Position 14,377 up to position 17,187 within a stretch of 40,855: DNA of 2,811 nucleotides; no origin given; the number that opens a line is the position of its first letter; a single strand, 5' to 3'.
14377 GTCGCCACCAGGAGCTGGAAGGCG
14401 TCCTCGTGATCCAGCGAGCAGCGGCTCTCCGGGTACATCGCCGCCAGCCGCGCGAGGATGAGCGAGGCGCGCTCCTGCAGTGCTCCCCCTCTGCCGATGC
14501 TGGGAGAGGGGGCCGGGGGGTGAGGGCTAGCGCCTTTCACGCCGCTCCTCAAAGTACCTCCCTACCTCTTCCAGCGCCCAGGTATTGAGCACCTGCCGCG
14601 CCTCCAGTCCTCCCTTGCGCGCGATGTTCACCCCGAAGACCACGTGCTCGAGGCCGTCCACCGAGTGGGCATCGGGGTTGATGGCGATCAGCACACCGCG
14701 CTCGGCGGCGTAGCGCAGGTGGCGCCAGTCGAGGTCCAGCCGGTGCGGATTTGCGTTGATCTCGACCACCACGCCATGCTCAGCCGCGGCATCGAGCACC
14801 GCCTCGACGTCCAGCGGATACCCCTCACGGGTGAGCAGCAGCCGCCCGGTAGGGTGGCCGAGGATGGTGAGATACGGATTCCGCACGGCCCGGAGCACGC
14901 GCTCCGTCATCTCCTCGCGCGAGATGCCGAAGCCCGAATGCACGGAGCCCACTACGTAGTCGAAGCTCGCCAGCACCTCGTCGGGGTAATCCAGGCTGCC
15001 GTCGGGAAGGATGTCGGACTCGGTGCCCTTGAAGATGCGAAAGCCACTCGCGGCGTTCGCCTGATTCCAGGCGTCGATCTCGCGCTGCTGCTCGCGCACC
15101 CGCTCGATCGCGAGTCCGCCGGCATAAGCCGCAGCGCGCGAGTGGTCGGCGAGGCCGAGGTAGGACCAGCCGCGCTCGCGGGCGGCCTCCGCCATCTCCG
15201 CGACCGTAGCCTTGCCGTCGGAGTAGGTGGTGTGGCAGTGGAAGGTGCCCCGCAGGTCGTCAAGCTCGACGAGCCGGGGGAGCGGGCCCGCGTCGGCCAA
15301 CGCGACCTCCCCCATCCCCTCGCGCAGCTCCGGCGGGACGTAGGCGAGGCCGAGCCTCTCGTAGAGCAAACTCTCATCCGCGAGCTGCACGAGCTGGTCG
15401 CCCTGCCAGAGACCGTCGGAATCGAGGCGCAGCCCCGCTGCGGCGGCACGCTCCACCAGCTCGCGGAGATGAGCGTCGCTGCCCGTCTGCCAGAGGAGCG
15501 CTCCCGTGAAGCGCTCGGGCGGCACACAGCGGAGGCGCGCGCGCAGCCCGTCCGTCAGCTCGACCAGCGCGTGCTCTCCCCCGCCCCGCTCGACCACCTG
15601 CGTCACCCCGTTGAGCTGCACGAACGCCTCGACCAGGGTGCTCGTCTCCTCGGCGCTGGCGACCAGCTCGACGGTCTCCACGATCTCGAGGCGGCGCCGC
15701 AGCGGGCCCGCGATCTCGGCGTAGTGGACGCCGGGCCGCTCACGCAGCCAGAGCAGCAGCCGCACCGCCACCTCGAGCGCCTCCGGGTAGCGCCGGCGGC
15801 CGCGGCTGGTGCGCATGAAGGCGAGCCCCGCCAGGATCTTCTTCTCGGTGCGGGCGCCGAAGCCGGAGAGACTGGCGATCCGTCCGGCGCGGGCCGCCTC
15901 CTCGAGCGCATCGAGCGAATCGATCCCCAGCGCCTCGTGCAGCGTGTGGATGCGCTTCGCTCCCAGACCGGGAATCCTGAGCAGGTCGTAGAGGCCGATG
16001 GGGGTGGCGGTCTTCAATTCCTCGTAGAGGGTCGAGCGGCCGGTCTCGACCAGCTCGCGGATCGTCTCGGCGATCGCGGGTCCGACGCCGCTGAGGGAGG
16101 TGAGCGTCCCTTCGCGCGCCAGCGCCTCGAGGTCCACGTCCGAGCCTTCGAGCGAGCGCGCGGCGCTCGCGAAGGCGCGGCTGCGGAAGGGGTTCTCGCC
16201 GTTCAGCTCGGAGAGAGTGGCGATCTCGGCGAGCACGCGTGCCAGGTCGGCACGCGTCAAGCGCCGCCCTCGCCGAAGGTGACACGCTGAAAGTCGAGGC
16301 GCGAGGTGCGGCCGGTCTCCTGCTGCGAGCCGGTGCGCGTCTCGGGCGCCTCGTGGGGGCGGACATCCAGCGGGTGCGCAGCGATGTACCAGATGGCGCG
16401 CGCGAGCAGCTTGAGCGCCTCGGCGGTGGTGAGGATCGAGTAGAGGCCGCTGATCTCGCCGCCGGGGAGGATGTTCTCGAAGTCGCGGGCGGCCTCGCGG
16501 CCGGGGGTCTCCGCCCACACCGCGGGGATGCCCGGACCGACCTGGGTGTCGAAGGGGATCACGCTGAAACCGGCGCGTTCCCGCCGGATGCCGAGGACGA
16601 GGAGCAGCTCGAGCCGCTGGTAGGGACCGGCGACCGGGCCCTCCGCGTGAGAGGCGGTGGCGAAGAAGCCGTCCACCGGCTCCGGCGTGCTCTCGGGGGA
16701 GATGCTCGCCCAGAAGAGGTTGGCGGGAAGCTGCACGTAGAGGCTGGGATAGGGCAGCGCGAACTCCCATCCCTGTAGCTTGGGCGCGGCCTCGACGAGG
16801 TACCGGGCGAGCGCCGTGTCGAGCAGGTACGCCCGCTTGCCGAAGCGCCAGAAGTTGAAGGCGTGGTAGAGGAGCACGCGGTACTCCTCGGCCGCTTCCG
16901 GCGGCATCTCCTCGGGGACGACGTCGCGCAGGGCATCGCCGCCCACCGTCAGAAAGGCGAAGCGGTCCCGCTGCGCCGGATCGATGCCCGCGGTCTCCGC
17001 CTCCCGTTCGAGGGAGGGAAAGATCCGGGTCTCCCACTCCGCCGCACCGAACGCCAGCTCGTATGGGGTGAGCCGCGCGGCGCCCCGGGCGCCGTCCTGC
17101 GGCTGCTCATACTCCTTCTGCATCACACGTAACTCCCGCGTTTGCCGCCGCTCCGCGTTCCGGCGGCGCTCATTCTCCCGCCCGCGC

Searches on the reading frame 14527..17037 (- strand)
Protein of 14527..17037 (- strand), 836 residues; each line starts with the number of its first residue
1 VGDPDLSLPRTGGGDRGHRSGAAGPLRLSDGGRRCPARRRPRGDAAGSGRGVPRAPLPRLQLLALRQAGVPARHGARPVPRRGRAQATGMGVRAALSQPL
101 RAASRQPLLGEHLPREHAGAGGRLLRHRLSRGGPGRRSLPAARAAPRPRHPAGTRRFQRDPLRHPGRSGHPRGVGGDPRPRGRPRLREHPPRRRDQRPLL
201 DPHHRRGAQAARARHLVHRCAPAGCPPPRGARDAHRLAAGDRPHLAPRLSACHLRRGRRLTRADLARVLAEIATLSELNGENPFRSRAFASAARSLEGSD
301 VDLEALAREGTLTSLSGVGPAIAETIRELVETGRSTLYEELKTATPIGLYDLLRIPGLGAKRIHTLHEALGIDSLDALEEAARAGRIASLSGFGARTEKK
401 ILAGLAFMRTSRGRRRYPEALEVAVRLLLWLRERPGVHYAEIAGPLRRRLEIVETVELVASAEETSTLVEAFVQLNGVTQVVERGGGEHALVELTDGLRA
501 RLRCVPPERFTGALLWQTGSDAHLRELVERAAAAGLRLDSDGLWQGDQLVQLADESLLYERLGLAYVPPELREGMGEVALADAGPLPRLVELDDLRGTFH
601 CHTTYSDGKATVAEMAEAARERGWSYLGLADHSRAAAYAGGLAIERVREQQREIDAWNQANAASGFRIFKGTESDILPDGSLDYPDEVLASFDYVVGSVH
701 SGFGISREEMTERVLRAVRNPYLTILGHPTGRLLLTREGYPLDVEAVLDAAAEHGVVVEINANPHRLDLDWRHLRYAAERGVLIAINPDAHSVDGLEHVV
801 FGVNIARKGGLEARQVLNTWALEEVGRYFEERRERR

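Call 51: search_protein_families(library=pfam, proteins=[window:14527-17037:-], max_evalue=0.0001)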
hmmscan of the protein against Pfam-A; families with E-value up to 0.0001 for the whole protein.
window:14527-17037:- (836 aa): 4 families
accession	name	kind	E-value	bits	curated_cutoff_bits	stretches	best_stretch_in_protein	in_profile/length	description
PF14716.13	HHH_8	-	9.2e-18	64.8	30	1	263-334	4-72/73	Helix-hairpin-helix domain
PF14791.11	DNA_pol_B_thumb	-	3.4e-15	56.1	25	1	513-573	1-63/63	DNA polymerase beta thumb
PF14520.12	HHH_5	-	1.4e-13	51.5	27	1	351-405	3-55/57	Helix-hairpin-helix domain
PF02811.25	PHP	-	2.3e-10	41.5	26.4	1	599-762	2-163/164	PHP domain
